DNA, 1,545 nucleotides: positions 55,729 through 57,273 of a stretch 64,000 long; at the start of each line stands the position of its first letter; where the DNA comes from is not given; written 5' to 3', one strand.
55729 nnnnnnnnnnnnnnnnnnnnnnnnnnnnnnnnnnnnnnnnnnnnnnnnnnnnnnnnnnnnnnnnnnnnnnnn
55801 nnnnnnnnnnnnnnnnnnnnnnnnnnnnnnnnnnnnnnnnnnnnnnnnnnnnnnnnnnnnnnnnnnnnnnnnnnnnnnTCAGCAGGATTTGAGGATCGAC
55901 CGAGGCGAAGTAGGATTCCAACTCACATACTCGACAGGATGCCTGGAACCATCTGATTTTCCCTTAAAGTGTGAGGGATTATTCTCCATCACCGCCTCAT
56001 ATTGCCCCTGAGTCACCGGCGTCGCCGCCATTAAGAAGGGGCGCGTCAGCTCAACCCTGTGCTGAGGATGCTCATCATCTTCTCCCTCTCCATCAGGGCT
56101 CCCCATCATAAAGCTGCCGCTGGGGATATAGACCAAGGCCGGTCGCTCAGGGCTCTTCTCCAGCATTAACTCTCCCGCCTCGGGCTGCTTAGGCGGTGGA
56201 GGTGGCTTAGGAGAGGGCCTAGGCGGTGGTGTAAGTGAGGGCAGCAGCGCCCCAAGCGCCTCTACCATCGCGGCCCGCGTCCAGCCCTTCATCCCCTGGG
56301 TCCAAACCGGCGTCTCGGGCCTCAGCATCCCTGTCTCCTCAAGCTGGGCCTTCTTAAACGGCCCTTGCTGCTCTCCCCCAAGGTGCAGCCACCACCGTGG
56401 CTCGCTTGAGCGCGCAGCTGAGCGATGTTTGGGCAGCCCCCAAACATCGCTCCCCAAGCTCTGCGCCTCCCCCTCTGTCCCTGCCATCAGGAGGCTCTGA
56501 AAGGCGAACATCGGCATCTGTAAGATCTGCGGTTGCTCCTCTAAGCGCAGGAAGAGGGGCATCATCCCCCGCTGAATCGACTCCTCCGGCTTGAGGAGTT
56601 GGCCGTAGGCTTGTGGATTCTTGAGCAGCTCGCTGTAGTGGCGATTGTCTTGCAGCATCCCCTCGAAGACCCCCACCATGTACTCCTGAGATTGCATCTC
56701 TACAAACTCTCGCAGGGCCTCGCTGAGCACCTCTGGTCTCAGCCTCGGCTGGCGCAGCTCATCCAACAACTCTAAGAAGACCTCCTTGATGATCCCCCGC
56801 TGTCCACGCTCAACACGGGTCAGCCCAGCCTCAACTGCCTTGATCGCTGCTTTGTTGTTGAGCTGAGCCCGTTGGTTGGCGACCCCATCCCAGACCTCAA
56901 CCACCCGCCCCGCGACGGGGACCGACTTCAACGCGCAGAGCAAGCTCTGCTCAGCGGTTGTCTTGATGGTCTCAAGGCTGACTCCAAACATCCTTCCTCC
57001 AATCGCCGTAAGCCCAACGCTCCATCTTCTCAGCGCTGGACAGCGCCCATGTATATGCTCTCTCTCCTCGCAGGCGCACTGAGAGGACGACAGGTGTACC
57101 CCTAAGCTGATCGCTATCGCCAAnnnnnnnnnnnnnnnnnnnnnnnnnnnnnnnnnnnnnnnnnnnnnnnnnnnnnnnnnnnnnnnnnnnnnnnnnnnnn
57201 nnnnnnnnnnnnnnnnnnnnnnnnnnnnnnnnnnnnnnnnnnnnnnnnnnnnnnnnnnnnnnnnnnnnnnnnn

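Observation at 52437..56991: Diversity-generating retroelement remnant targeting signalling proteins in a myxobacterium-like genome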

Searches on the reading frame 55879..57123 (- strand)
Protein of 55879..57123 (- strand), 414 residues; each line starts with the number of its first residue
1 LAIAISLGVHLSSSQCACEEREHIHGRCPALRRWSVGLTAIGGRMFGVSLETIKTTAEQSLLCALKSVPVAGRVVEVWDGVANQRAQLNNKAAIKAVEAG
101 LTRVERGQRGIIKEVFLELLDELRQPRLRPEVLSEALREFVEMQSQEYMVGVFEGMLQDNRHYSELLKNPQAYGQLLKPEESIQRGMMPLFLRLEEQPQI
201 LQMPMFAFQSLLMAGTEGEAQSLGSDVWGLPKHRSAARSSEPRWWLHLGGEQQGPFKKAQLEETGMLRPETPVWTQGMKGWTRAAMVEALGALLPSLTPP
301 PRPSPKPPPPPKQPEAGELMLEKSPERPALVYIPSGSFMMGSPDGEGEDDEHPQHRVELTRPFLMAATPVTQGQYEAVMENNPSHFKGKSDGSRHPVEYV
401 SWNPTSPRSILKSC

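Call 3: search_protein_families(library=pfam, proteins=[window:55879-57123:-], max_evalue=0.01)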
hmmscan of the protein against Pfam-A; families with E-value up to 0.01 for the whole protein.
window:55879-57123:- (414 aa): 2 families
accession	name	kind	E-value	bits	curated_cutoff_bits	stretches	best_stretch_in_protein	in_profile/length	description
PF14237.11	GYF_2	-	4.1e-13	49.3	25.8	1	244-290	1-50/50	GYF domain 2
PF03781.23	FGE-sulfatase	-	1.4e-12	48.2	23.3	1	328-403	3-99/255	Sulfatase-modifying factor enzyme 1-like domain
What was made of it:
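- Checked: GYF gene: ORF 55879-56991(-), or 55879-57123 from an upstream TTG, has GYF_2 (E 4e-13) and only profile positions 3-99 of 255 of FGE-sulfatase (call 3).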

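Call 32: find_homologous_proteins(query=window:55879-56991:-, max_evalue=0.001)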
Query window:55879-56991:- (370 aa): 115 proteins with E <= 0.001 among 7659 candidates.
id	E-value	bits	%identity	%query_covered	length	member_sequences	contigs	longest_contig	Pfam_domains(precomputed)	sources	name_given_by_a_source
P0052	3.9e-245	831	100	100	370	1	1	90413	PF03781.23,PF14237.12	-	-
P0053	1.5e-145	503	91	69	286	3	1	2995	PF14237.12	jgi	-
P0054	1.5e-34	138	33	48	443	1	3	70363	PF03781.23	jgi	jgi:formylglycine-generating enzyme required for sulfatase activity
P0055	2.9e-30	124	44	34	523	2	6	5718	PF03781.23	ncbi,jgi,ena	ncbi:MAG: formylglycine-generating enzyme family protein [Phycisphaerae bacterium]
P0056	7.7e-21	93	67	20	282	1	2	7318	PF03781.23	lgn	-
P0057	1.4e-20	92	50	16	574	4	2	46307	PF03781.23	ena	-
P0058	3.5e-20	91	41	23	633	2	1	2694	PF03781.23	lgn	-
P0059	6.2e-20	90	49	26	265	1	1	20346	PF03781.23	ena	-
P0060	1.8e-18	85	49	26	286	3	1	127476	PF03781.23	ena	-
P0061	3.2e-18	84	45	30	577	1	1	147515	PF00656.28,PF03781.23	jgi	jgi:formylglycine-generating enzyme required for sulfatase activity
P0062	7.4e-18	83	54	25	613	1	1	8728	PF00656.28,PF03781.23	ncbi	-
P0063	1.9e-17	82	62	20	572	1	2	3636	PF06293.21,PF07714.24,PF00069.32,PF03109.23,PF03781.23,PF01636.30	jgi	jgi:formylglycine-generating enzyme required for sulfatase activity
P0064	3.3e-17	81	57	20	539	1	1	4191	PF00069.32,PF03781.23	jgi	-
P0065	5.7e-17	80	49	27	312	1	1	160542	PF03781.23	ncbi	-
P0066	7.1e-17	80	59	19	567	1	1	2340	PF00656.28,PF03781.23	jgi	jgi:formylglycine-generating enzyme required for sulfatase activity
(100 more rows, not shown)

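Call 33: find_encoding_contigs(protein=P0053, flank=10000, max_places=6)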
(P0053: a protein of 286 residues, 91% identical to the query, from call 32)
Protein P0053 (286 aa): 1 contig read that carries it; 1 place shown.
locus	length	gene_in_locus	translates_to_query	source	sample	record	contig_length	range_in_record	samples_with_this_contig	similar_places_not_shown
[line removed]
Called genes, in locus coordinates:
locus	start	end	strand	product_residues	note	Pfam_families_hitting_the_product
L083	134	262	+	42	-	-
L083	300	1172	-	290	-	-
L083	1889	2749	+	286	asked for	PF14237:GYF_2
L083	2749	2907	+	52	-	-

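Call 47: search_protein_families(library=pfam, proteins=[L083:300-1172:-], max_evalue=0.001)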
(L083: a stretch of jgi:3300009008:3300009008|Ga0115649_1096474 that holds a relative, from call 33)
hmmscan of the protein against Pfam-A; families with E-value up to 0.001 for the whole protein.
L083:300-1172:- (290 aa): 0 families

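Call 48: search_protein_families(library=padloc, proteins=[window:55879-56991:-], max_evalue=0.01)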
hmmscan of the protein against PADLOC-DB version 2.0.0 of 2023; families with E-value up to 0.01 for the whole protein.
window:55879-56991:- (370 aa): 0 families

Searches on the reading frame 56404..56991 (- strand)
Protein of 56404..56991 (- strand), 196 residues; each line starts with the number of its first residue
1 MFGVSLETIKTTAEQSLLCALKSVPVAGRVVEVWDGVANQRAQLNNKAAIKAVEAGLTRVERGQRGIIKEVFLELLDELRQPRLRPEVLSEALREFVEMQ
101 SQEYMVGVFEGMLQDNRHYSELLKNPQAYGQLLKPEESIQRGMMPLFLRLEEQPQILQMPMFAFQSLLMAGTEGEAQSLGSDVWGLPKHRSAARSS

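Call 67: search_protein_families(library=pfam, proteins=[window:56404-56991:-], max_evalue=1)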
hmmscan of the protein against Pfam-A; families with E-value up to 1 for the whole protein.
window:56404-56991:- (196 aa): 1 family
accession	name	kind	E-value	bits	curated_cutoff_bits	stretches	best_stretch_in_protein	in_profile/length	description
PF11848.13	DUF3368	-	0.081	13.3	27.3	1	64-95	13-45/46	Domain of unknown function (DUF3368)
